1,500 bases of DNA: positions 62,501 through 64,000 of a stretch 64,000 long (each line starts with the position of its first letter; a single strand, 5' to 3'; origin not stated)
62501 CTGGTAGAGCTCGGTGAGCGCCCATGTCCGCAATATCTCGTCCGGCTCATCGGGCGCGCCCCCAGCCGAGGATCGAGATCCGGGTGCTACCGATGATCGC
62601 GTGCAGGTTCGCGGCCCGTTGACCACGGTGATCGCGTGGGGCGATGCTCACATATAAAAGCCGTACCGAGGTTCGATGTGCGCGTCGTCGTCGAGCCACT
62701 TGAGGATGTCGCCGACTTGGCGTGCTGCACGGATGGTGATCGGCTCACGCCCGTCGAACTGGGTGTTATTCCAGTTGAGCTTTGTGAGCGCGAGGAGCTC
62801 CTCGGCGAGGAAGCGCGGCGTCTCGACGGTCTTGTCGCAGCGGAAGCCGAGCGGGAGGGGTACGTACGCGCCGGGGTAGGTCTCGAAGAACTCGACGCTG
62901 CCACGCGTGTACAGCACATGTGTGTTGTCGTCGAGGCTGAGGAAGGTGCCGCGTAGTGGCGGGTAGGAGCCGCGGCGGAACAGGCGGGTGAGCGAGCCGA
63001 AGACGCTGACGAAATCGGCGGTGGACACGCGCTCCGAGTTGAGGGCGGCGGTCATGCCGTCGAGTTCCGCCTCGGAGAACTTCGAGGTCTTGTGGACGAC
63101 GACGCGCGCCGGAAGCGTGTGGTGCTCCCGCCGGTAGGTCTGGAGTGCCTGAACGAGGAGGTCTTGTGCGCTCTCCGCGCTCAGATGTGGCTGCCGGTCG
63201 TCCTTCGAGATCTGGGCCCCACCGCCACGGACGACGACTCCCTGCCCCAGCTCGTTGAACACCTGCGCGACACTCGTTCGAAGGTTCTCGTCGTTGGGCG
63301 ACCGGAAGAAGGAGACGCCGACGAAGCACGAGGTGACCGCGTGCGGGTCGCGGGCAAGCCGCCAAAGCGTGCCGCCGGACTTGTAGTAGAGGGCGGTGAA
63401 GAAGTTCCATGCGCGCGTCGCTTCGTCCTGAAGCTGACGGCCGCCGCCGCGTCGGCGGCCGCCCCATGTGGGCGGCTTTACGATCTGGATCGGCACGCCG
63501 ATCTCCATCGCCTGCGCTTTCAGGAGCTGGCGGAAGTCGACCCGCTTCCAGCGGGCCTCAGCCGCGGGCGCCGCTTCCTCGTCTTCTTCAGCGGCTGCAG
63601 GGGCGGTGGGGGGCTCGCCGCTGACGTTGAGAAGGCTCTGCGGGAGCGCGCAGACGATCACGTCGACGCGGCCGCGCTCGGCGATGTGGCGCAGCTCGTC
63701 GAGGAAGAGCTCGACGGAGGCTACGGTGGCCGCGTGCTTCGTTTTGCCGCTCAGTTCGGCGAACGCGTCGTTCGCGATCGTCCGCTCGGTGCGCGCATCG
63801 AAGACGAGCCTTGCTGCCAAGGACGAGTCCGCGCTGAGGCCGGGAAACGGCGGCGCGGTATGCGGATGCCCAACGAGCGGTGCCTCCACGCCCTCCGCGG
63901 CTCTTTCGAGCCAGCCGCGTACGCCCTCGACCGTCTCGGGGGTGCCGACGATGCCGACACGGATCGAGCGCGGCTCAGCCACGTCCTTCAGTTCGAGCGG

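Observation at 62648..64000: Slicer-dead short pAgo at the window edge, partner gene out of view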

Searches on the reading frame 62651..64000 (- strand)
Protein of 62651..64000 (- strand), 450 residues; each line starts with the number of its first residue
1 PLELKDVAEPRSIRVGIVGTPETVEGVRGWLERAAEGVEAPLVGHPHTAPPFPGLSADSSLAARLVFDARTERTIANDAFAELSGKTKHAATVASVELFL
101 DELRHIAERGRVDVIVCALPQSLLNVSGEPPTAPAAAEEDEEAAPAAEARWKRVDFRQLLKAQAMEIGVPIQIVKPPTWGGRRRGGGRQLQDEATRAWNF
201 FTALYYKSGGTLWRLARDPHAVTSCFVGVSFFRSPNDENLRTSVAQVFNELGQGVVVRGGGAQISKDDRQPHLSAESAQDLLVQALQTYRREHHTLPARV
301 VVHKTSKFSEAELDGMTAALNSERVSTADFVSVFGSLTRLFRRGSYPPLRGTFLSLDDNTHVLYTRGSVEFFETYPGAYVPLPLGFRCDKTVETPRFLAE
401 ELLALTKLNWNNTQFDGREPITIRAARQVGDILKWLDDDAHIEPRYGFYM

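Call 3: search_protein_families(library=pfam, proteins=[window:62651-64000:-], max_evalue=1)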
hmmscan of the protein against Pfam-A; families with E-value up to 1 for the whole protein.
window:62651-64000:- (450 aa): 0 families

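Call 4: search_protein_families(library=padloc, proteins=[window:62651-64000:-], max_evalue=1)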
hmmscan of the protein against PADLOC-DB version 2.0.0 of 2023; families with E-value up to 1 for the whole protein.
window:62651-64000:- (450 aa): 16 families
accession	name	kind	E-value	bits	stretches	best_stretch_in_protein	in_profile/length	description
PDLC02376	pAgo_I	-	6.3e-154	511.5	1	2-450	31-455/455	Class I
PDLC02436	pAgo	-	9.1e-109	362.3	1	9-449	40-459/460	-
PDLC02378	pAgo_I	-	4.5e-70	234.8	1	8-449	36-492/493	Class I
PDLC02392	pAgo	-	4.6e-56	188.2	1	113-450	23-346/346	-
PDLC02377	pAgo_I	-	6.6e-39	131.9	1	151-438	157-445/457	Class I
PDLC02384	pAgo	-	2.2e-26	90.4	1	153-441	729-1021/1030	-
PDLC02420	Aga_SIR2-PNTD1-PNTD2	-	7.9e-25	85.2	1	190-434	737-994/1010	Class I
PDLC02428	PprPIWI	-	4.3e-16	56.8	1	149-427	394-643/666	-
PDLC02394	pAgo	-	6.3e-11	38.7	1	165-429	840-1094/1121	-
PDLC02379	pAgo_II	-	4.1e-07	26.8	1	341-437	608-703/724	Class II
PDLC02386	pAgo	-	2.2e-05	21.2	1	195-336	459-590/697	-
PDLC02388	pAgo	-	2.5e-05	20.7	1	160-323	447-590/716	-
PDLC02390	pAgo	-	7.1e-05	19.5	1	203-343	472-603/719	-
PDLC02387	pAgo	-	0.0028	14.1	1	151-420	400-640/672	-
PDLC02391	pAgo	-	0.049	9.8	1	273-326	563-615/742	-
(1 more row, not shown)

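Call 5: search_protein_families(library=ncbifam, proteins=[window:62651-64000:-], max_evalue=1)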
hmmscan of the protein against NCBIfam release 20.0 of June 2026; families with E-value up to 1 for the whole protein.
window:62651-64000:- (450 aa): 1 family
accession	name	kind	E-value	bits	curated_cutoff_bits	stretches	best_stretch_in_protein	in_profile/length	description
NF052569.1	ProtArgonAgoRhdb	equivalog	0.0023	16.3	700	1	342-437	644-738/759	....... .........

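Call 6: find_homologous_proteins(query=window:62651-64000:-, max_evalue=0.00001)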
Query window:62651-64000:- (450 aa): 2988 proteins with E <= 0.00001 among 8000 candidates; the best 120 are listed.
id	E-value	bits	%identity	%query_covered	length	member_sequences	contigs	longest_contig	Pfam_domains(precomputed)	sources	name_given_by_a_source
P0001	5.4e-268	907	100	90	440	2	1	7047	-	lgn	-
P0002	3.1e-242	822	80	100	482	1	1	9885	-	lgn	-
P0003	8.4e-237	804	79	100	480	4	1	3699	-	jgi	jgi:hypothetical protein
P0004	2.1e-152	526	54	100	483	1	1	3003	-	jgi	jgi:hypothetical protein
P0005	1.1e-151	524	53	100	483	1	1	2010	PF02171.24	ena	-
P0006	1.2e-151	524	53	100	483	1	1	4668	-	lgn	-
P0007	6.6e-150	518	53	100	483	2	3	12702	-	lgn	-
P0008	9.3e-150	517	55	100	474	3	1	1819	-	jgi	jgi:hypothetical protein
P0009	3.9e-149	515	55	100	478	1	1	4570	-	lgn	-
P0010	4.6e-149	515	53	100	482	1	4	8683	-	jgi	jgi:hypothetical protein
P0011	5.6e-149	515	53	100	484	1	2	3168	-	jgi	jgi:hypothetical protein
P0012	1.2e-148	514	54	100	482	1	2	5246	-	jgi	jgi:hypothetical protein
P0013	2.0e-148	513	52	100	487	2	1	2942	-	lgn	-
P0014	9.2e-148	511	54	100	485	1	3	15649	-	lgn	-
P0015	1.7e-147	510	52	100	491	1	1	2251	-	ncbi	-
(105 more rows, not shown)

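Call 7: search_solved_structures(query=window:62651-64000:-, max_evalue=0.01, show_alignments=2)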
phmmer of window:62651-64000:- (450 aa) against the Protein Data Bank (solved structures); distinct sequences matched with E-value up to 0.01: 10.
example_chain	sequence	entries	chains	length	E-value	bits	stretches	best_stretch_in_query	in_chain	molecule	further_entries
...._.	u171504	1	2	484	7.7e-85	288.4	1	13-447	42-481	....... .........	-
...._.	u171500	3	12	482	7e-84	285.2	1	12-438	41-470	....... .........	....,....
9jsb_A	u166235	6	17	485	1.4e-79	271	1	13-447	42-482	Ago | pAgo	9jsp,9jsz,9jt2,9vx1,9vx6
9om4_B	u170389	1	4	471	2.8e-64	220.6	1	9-450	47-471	Prokaryotic argonaute MID-PIWI family protein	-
8ifk_B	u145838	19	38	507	6.5e-33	117.3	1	154-434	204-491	Piwi domain-containing protein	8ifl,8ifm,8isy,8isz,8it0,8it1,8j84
8j8h_A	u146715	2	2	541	8.5e-33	116.9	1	154-434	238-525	Piwi domain-containing protein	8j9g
8fex_B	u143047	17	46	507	3.5e-31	111.6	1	134-435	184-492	short pAgo | Piwi domain-containing protein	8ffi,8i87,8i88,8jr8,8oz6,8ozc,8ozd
8j7s_A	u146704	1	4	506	3.8e-31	111.5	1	131-435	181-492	Piwi domain-containing protein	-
8qlo_B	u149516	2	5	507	9.4e-29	103.6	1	154-434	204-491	Short prokaryotic Argonaute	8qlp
8in8_C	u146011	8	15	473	2e-17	66.3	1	154-441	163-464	Piwi domain protein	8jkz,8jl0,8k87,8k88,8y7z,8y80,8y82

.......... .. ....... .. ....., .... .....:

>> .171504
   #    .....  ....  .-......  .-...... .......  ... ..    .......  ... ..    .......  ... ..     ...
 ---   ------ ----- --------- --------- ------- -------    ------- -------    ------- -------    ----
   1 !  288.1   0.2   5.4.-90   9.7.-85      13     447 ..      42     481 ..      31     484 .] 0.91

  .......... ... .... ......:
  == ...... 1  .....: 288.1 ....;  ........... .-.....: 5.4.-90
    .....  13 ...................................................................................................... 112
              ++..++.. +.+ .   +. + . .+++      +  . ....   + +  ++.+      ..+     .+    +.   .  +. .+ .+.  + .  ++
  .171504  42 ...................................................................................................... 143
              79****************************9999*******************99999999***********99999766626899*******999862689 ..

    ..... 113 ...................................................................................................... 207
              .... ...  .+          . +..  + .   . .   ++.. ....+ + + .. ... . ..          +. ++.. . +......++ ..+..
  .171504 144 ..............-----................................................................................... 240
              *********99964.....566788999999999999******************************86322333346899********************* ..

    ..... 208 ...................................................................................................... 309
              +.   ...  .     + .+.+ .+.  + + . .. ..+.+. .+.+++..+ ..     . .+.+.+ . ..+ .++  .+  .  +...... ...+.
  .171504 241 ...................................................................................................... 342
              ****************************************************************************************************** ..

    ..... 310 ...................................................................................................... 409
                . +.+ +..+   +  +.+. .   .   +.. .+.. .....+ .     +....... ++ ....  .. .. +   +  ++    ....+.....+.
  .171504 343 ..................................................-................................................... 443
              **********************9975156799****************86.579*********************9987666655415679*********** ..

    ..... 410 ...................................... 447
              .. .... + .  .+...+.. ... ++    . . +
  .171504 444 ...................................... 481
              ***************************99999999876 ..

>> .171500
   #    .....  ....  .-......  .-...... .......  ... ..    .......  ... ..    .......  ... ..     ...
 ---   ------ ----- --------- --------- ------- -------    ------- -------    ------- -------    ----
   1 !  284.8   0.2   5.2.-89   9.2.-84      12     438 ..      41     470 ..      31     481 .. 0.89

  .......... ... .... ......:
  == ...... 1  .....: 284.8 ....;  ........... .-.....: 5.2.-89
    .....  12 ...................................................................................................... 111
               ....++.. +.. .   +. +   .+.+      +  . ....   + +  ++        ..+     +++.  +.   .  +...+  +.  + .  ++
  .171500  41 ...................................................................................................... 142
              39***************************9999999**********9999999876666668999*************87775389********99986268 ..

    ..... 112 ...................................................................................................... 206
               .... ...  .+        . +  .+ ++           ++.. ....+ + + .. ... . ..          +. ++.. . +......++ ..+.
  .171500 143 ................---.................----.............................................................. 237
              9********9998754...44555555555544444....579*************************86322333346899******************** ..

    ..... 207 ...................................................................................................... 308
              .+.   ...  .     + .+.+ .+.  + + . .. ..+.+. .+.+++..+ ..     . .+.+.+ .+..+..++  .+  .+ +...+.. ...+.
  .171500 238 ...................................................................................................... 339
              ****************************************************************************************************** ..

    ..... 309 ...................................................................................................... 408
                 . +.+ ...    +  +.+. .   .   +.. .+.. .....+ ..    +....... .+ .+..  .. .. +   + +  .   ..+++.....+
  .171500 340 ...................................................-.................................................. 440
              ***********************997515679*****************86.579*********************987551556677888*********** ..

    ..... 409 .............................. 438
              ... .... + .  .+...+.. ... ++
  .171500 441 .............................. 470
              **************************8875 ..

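Call 8: find_encoding_contigs(protein=P0001, flank=10000, max_places=6)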
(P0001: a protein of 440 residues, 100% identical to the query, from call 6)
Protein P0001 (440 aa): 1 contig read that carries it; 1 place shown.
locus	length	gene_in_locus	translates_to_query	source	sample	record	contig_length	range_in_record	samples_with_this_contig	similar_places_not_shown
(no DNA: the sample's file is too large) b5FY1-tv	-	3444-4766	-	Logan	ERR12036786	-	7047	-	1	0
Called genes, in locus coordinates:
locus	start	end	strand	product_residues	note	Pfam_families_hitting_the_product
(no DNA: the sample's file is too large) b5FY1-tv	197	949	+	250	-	-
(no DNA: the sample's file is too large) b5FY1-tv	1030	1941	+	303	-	-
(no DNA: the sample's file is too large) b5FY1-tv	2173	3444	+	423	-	PF14280:DUF4365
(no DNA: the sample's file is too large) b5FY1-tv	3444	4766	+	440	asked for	-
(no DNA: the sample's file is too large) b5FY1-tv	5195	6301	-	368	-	PF19347:DUF5925 (weak), PF00004:AAA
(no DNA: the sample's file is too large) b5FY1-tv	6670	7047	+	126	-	?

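Call 9: find_encoding_contigs(protein=P0002, flank=10000, max_places=6)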
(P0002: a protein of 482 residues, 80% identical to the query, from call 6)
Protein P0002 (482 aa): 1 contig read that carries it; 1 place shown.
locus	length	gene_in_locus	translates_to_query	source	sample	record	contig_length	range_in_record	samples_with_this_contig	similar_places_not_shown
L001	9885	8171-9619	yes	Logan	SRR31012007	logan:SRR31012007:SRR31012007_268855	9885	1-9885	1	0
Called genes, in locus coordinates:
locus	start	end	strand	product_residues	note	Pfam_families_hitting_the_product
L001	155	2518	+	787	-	-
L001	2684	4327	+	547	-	PF04471:Mrr_cat, PF22722:NA-iREase1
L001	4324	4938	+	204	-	-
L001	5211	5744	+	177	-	-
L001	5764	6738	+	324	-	-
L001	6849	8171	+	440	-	PF14280:DUF4365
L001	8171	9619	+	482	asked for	-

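Call 12: find_related_loci(query=P0002, collection=genome_contigs, flank=10000)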
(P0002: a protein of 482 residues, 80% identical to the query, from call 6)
Query P0002 (482 aa) in genome_contigs; peptide patterns used: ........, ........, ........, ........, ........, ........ (x = any residue, [..] = any of these).
599 stretches matched a pattern (row limit reached: there are more); 434 encode a relative of the query (tblastn E <= 1e-3); the best 80 are kept; 80 distinct loci.
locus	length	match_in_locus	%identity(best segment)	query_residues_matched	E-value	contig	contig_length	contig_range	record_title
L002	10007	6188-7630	49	1-482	1e-163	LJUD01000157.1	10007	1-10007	MAG: bacterium SM23_31 isolate SM23_31 WORSMTZ_32482, whole genome shotgun sequence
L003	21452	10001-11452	50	1-482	2e-158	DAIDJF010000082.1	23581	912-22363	MAG TPA_asm: Ktedonobacterales bacterium isolate clean17 NODE_82_length_23581_cov_5.312032, whole genome shotgun sequenc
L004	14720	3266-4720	49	1-482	4e-158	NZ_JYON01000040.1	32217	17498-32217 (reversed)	Aliterella atlantica CENA595 contig_571, whole genome shotgun sequence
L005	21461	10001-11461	48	1-482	5e-157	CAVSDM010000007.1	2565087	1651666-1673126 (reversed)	MAG: uncultured Acidobacteriota bacterium isolate MFD01916.bin.4.248 genome assembly, contig: contig_2102, whole genome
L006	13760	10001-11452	51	1-482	5e-156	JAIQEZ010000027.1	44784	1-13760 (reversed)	MAG: Terriglobia bacterium isolate SRVP_9 SR-VP_26_10_2019_B_40cm_scaffold_939, whole genome shotgun sequence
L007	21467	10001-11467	49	1-482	3e-155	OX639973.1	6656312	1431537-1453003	MAG: uncultured Poribacteria bacterium isolate a51c2dcd-0bc8-4832-ac43-f95c9d639ad7 genome assembly, chromosome: 1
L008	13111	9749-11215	49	1-482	6e-155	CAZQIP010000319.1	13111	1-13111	MAG TPA_asm: uncultured bacterium isolate SRP338948_co1_32 genome assembly, contig: k141_24017, whole genome shotgun seq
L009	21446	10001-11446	49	1-482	3e-154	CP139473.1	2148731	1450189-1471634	MAG: Dehalogenimonas sp. isolate XYDCF chromosome, complete genome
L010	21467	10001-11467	50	1-482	2e-153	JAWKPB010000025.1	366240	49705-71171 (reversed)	MAG: Anaerolineae bacterium isolate BC1.4 BC1.4.fa-25, whole genome shotgun sequence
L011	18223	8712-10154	51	1-482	4e-153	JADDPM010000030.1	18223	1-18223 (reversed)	MAG: Rubrobacter sp. isolate YB1_2 AB19_YB1_167_length_18266_cov_36, whole genome shotgun sequence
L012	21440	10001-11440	51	1-482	3e-152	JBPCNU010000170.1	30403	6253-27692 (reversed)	MAG: Rubrobacter sp. isolate TH_ant_mag_138 S1Ck127_2295301_flag_0_multi_7.0000_len_30403, whole genome shotgun sequence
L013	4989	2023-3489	49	1-482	1e-154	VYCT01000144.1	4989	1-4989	MAG: Candidatus Poribacteria bacterium isolate SB0675_bin_22 NODE_5875_length_4989_cov_7.230442, whole genome shotgun se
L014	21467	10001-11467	48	1-482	5e-152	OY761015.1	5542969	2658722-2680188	MAG: Candidatus Poribacteria bacterium isolate b26c8cc1-2726-459c-8d02-9adedbaa8fd6 genome assembly, chromosome: 2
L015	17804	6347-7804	48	1-482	1e-151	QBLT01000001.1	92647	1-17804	MAG: Leptolyngbya sp. isolate ULC186bin1 scaffold1_size92647, whole genome shotgun sequence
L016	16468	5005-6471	48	1-482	2e-151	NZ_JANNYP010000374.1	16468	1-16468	MAG: Armatimonas sp. isolate VAR_34_concoct_113 VAR_34_k141_606384, whole genome shotgun sequence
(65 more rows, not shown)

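Call 14: search_protein_families(library=padloc, proteins=[L001:6849-8168:+, P0002], max_evalue=0.01)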
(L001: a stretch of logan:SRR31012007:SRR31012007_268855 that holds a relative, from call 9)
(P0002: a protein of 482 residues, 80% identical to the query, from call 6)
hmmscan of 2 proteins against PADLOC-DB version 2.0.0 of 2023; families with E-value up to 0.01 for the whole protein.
L001:6849-8168:+ (440 aa): 9 families
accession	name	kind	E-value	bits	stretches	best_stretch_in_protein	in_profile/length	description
PDLC02398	Aga_REase-PNTD1-PNTD2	-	7.9e-150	497.6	1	3-434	2-423/429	Class I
PDLC02415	Aga_REase-PNTD1-PNTD2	-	1.5e-126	420.7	1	4-434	2-418/423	Class I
PDLC02399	Aga_REase-PNTD1-PNTD2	-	2.1e-49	166.7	1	193-433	226-461/463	Class I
PDLC02402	Aga_SIR2-PNTD1-PNTD2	-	6.7e-27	92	1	167-393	584-808/876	Class I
PDLC02418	Aga_SIR2-Kinase-PNTD1-PNTD2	-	2.1e-20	70.5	1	169-393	464-686/756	Class I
PDLC02417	Aga_REase_Archaea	-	1.6e-07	29.2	1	213-369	201-337/416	Class I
PDLC04297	PDC-M02A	-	2.4e-05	22.2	1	34-116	29-111/165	-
PDLC04278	PDC-M02A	-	0.00022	19.3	1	38-116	35-113/167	-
PDLC04276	PDC-M02A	-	0.0006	17.5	1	38-116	50-131/184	-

P0002 (482 aa): 14 families
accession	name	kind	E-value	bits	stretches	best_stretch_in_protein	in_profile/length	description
PDLC02376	pAgo_I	-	4e-163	541.8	1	1-482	1-455/455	Class I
PDLC02436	pAgo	-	7.9e-113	375.7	1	6-481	10-459/460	-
PDLC02378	pAgo_I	-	5e-70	234.7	1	4-481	5-492/493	Class I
PDLC02392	pAgo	-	1.5e-53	180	1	178-482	45-346/346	-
PDLC02377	pAgo_I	-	1e-39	134.6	2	183-469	158-444/457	Class I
PDLC02420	Aga_SIR2-PNTD1-PNTD2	-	4.2e-24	82.8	1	222-466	737-994/1010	Class I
PDLC02384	pAgo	-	4.3e-24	82.8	1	225-475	760-1023/1030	-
PDLC02428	PprPIWI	-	8.3e-14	49.3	1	166-458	380-642/666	-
PDLC02394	pAgo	-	1.7e-08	30.7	1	235-461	867-1094/1121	-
PDLC02379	pAgo_II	-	3.6e-07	27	1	373-469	608-703/724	Class II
PDLC02388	pAgo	-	4.1e-05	20.1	1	191-352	447-587/716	-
PDLC02386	pAgo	-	0.00088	15.8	1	227-358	459-581/697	-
PDLC02390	pAgo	-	0.0034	13.9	1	295-341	523-570/719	-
PDLC02387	pAgo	-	0.0058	13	0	131-399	352-594/672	-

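Call 15: search_protein_families(library=pfam, proteins=[L001:6849-8168:+, P0002, L001:5764-6735:+, L001:5211-5741:+], max_evalue=0.1)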
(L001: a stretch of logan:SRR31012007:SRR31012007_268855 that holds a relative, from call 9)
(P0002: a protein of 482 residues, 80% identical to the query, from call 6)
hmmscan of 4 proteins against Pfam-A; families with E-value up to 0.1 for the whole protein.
L001:6849-8168:+ (440 aa): 1 family
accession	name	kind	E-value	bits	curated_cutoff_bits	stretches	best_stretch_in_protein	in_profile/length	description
PF14280.11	DUF4365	-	1.1e-27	97.2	24.3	1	15-149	3-138/139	Domain of unknown function (DUF4365)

P0002 (482 aa): 0 families

L001:5764-6735:+ (324 aa): 3 families
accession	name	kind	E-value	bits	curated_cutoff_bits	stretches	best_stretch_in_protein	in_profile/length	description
PF05168.19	HEPN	-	0.0022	18.6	22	1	16-67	2-52/117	HEPN domain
PF14354.12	Lar_restr_allev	-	0.0045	17.6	28.6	1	230-297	2-49/58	Restriction alleviation protein Lar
PF24292.1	DUF7479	-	0.078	13.5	27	0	216-244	15-43/60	Domain of unknown function (DUF7479)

L001:5211-5741:+ (177 aa): 0 families
